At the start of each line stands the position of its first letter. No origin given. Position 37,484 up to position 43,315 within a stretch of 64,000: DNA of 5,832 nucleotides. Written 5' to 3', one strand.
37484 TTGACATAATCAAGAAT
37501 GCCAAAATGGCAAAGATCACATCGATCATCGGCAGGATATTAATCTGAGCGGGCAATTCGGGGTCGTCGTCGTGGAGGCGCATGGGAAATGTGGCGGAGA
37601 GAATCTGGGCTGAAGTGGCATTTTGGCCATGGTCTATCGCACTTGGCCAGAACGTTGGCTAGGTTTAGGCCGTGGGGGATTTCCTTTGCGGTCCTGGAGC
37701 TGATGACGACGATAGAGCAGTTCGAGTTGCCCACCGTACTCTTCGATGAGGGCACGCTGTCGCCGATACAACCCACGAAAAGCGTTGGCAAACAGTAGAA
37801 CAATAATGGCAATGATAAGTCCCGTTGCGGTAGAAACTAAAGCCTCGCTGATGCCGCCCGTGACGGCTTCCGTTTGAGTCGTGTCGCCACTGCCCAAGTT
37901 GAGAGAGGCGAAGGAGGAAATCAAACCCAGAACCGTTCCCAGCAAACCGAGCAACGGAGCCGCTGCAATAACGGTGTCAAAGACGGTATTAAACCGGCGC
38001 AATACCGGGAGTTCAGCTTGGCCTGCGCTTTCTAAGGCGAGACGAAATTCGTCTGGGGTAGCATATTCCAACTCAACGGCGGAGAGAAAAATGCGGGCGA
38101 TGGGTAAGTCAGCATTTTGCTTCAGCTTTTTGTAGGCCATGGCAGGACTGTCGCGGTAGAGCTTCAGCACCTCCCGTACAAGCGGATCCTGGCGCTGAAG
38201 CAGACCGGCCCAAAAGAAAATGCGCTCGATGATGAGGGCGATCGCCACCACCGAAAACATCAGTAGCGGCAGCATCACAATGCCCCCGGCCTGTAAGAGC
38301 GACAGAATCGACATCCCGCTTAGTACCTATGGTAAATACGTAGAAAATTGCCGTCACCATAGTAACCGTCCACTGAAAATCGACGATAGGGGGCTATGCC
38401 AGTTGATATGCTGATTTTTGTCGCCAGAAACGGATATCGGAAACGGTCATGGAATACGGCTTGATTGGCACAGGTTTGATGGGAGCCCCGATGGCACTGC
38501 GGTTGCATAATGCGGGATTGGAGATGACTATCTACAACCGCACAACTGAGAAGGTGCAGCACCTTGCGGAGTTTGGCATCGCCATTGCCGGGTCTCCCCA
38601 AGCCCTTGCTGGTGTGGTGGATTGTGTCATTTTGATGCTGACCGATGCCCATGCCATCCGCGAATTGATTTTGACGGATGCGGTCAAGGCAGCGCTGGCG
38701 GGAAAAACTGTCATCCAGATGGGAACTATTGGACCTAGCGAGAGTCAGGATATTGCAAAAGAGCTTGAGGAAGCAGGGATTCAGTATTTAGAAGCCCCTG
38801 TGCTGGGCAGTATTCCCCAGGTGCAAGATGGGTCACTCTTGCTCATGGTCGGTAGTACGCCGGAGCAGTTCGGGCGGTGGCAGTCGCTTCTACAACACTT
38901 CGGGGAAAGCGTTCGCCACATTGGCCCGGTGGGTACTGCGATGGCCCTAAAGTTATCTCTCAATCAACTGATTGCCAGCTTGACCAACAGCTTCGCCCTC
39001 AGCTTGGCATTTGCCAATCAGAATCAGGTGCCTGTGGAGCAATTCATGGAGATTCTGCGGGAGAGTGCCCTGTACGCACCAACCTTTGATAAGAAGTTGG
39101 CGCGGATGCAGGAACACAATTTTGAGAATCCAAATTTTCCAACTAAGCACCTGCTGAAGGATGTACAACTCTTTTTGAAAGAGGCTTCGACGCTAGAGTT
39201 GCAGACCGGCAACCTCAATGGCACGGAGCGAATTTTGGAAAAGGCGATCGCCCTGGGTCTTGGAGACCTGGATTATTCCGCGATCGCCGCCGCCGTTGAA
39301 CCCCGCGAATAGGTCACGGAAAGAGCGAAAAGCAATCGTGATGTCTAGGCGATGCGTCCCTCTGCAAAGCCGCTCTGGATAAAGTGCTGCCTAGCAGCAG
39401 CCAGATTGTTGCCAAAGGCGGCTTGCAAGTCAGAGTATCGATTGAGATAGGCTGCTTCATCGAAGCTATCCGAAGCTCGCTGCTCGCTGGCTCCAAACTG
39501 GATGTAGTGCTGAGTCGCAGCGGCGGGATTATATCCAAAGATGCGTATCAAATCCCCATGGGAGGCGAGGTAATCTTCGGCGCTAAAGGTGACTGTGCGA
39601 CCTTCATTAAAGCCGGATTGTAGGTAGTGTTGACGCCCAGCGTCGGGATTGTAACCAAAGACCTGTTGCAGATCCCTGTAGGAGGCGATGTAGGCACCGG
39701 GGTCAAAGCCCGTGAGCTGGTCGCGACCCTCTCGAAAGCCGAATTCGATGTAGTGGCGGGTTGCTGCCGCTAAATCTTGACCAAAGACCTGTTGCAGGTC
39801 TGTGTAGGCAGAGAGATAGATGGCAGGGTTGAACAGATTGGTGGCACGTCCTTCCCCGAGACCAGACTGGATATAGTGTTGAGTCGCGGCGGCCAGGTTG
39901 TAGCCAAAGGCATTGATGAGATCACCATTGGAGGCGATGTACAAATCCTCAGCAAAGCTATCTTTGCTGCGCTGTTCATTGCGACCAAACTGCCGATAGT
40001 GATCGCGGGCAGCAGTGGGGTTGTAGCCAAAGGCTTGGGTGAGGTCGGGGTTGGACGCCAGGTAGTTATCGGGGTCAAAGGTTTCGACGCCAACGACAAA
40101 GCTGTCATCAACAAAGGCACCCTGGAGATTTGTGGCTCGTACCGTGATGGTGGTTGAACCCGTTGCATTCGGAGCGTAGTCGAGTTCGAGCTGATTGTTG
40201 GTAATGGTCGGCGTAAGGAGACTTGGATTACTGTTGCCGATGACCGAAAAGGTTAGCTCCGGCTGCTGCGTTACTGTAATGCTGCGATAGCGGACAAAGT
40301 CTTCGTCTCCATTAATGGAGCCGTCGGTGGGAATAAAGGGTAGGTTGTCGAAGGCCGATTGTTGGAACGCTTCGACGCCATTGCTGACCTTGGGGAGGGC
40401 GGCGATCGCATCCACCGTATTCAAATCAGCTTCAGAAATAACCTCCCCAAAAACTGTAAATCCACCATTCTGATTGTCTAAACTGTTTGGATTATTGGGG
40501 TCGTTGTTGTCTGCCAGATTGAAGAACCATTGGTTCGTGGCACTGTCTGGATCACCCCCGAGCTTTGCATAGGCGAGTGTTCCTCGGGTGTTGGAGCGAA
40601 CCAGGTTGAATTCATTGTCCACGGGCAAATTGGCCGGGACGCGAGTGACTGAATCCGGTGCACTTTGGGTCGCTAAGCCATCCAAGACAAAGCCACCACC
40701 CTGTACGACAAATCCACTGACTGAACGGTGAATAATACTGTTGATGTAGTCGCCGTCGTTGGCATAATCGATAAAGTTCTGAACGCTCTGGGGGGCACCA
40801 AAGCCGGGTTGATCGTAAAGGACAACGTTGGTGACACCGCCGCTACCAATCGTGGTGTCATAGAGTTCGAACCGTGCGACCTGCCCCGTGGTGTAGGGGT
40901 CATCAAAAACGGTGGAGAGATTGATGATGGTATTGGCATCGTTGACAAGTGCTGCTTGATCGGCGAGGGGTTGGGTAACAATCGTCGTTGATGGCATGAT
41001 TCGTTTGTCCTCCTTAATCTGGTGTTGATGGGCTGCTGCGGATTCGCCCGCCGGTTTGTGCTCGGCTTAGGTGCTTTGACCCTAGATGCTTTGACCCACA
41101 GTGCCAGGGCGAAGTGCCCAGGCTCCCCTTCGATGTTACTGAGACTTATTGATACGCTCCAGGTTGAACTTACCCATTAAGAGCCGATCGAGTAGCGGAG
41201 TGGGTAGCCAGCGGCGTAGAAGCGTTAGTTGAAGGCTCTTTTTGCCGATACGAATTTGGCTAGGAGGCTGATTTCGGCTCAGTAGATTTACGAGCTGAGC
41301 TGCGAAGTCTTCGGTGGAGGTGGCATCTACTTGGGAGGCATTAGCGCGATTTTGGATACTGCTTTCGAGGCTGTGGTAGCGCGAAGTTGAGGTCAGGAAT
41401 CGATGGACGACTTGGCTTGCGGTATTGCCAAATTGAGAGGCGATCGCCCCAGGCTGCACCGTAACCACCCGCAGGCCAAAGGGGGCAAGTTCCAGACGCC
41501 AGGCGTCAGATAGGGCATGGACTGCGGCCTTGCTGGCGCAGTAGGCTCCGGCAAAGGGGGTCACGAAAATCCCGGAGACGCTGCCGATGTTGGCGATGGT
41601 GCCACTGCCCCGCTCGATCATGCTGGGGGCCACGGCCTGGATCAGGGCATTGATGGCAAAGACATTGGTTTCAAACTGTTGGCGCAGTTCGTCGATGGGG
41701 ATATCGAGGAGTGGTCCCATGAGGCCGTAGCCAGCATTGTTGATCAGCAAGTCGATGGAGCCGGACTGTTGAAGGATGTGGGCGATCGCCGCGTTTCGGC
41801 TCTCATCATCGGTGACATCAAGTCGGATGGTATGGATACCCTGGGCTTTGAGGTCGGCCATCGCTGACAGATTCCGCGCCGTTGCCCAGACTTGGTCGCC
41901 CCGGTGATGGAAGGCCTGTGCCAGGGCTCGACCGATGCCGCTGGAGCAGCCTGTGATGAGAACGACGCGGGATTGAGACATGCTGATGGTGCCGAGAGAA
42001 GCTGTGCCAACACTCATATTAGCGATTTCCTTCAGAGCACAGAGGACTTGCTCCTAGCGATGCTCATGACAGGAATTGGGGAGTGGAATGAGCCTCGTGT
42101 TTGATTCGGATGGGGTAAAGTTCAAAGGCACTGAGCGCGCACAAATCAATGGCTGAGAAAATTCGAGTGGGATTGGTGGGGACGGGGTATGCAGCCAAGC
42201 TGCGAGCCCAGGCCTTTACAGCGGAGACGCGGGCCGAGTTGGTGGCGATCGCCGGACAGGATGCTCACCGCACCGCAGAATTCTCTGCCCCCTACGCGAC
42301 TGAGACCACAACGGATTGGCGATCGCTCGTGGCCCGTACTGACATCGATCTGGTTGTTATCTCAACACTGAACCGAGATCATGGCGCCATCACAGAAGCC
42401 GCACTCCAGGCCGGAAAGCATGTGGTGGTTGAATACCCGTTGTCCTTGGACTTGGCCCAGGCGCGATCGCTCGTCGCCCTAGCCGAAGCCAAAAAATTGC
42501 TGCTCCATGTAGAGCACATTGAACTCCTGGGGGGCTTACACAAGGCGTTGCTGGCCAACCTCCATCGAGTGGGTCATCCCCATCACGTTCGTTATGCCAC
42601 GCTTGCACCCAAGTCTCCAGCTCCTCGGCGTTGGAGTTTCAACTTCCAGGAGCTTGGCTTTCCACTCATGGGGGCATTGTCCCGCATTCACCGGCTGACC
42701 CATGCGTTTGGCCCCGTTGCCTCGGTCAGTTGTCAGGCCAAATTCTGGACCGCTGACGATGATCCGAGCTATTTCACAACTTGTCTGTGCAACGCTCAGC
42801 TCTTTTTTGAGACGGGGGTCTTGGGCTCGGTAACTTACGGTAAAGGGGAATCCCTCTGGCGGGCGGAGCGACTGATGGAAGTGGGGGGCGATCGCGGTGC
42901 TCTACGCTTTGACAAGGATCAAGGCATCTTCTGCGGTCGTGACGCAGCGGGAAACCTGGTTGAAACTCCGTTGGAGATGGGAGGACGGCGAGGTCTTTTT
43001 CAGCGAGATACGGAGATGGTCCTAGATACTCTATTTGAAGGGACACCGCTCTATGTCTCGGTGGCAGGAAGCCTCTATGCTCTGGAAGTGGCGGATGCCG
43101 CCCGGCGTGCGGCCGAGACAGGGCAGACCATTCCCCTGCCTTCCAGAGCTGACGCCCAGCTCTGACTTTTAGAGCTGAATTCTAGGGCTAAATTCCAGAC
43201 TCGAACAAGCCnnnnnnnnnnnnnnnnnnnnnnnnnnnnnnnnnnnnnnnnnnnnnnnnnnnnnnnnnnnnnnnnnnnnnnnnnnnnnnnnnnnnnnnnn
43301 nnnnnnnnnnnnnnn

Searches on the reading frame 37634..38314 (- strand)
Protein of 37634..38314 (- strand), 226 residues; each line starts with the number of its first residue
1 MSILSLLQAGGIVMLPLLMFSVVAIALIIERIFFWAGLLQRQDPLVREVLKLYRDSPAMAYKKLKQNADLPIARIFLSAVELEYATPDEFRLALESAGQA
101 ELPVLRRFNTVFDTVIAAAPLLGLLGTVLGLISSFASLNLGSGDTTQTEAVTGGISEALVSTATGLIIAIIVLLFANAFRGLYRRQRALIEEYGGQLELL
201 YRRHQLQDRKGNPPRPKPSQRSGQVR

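Call 67: search_protein_families(library=pfam, proteins=[window:37634-38314:-], max_evalue=0.0001)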
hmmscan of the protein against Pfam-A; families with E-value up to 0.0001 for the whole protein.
window:37634-38314:- (226 aa): 1 family
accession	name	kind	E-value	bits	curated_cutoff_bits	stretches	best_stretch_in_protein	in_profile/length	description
PF01618.21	MotA_ExbB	-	4.3e-32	111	22.9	1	69-191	3-126/127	MotA/TolQ/ExbB proton channel family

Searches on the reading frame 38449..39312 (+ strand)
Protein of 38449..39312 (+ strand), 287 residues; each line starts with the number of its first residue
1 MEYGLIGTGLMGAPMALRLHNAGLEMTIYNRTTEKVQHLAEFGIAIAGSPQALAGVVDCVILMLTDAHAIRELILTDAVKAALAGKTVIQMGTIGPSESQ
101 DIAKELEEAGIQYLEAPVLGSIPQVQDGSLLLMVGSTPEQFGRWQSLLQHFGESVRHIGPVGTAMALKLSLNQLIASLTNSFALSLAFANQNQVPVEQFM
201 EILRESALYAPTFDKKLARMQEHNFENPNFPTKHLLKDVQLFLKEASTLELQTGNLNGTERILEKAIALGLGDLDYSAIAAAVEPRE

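Call 67: search_protein_families(library=pfam, proteins=[window:38449-39312:+], max_evalue=0.0001)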
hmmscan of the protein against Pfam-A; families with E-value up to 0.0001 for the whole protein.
window:38449-39312:+ (287 aa): 5 families
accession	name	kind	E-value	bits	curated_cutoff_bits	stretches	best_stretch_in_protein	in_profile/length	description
PF03446.21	NAD_binding_2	-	1.4e-38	132.9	21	1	3-159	2-161/161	NAD binding domain of 6-phosphogluconate dehydrogenase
PF14833.11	NAD_binding_11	-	1.2e-11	45.3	30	1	162-281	1-120/122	NAD-binding of NADP-dependent 3-hydroxyisobutyrate dehydrogenase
PF02826.25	2-Hacid_dh_C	-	3.6e-07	30.2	25.1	1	3-116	39-151/178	D-isomer specific 2-hydroxyacid dehydrogenase, NAD binding domain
PF03807.23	F420_oxidored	-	1.7e-06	29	21.6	1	3-90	2-90/94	NADP oxidoreductase coenzyme F420-dependent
PF01488.26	Shikimate_DH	-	2.4e-05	24.8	24.3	1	5-41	17-54/138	Shikimate / quinate 5-dehydrogenase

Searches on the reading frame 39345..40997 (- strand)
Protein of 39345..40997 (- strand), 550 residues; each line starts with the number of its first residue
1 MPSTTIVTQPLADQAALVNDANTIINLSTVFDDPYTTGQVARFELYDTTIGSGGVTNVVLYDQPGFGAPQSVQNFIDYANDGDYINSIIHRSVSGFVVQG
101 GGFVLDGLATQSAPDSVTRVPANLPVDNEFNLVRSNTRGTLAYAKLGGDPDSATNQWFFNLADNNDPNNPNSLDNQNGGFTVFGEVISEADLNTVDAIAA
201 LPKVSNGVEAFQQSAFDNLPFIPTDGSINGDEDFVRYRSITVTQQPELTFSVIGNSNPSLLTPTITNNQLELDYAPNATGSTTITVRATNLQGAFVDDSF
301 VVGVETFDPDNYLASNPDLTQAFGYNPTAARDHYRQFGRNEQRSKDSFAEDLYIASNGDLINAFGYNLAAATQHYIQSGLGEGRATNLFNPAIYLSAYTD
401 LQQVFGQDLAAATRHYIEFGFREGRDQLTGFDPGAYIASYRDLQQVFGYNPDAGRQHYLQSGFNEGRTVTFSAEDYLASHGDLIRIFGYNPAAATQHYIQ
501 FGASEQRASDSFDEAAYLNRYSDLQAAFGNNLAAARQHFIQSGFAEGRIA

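Call 67: search_protein_families(library=pfam, proteins=[window:39345-40997:-], max_evalue=0.0001)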
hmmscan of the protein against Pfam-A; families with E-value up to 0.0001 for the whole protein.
window:39345-40997:- (550 aa): 1 family
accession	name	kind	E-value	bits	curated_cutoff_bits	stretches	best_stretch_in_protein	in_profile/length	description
PF00160.26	Pro_isomerase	-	1.3e-22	81.2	21.7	1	67-204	20-143/159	Cyclophilin type peptidyl-prolyl cis-trans isomerase/CLD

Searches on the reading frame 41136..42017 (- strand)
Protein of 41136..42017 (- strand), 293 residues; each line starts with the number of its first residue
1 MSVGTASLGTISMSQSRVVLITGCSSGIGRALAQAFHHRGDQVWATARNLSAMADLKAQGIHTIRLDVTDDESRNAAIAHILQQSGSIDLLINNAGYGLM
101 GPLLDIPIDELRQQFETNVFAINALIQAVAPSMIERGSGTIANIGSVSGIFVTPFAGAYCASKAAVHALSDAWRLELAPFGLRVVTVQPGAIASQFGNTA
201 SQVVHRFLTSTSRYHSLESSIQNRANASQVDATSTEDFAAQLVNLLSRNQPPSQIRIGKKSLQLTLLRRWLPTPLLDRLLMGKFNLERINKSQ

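Call 67: search_protein_families(library=pfam, proteins=[window:41136-42017:-], max_evalue=0.0001)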
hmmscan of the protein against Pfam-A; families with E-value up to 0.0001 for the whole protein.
window:41136-42017:- (293 aa): 6 families
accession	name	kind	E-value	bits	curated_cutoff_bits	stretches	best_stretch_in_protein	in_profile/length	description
PF00106.31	adh_short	-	6.8e-47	159.9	26.6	1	17-199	1-189/195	short chain dehydrogenase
PF13561.12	adh_short_C2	-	1.8e-34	119.8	27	1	25-210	3-193/236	Enoyl-(Acyl carrier protein) reductase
PF08659.16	KR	-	7.3e-10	39.5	22.6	1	19-176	3-166/180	KR domain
PF01370.27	Epimerase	-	6e-09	36.1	20.9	1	19-248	1-227/240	NAD dependent epimerase/dehydratase family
PF08643.16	DUF1776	-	2.2e-07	31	25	1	28-276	16-293/294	Fungal family of unknown function (DUF1776)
PF13460.12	NAD_binding_10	-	6.4e-05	23.3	27.2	0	23-79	1-59/184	NAD(P)H-binding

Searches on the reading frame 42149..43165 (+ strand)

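Call 67: search_protein_families(library=pfam, proteins=[window:42149-43165:+], max_evalue=0.0001)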
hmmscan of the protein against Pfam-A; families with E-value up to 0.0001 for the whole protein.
window:42149-43165:+ (338 aa): 3 families
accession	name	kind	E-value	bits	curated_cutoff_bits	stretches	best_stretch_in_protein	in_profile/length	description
PF01408.29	GFO_IDH_MocA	-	1.2e-26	94.1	24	1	5-123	1-120/120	Oxidoreductase family, NAD-binding Rossmann fold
PF02894.22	GFO_IDH_MocA_C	-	1.1e-11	45.4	22.9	1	144-330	12-218/218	Oxidoreductase family, C-terminal alpha/beta domain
PF03447.22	NAD_binding_3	-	2.5e-08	35.1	24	1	7-121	2-115/116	Homoserine dehydrogenase, NAD binding domain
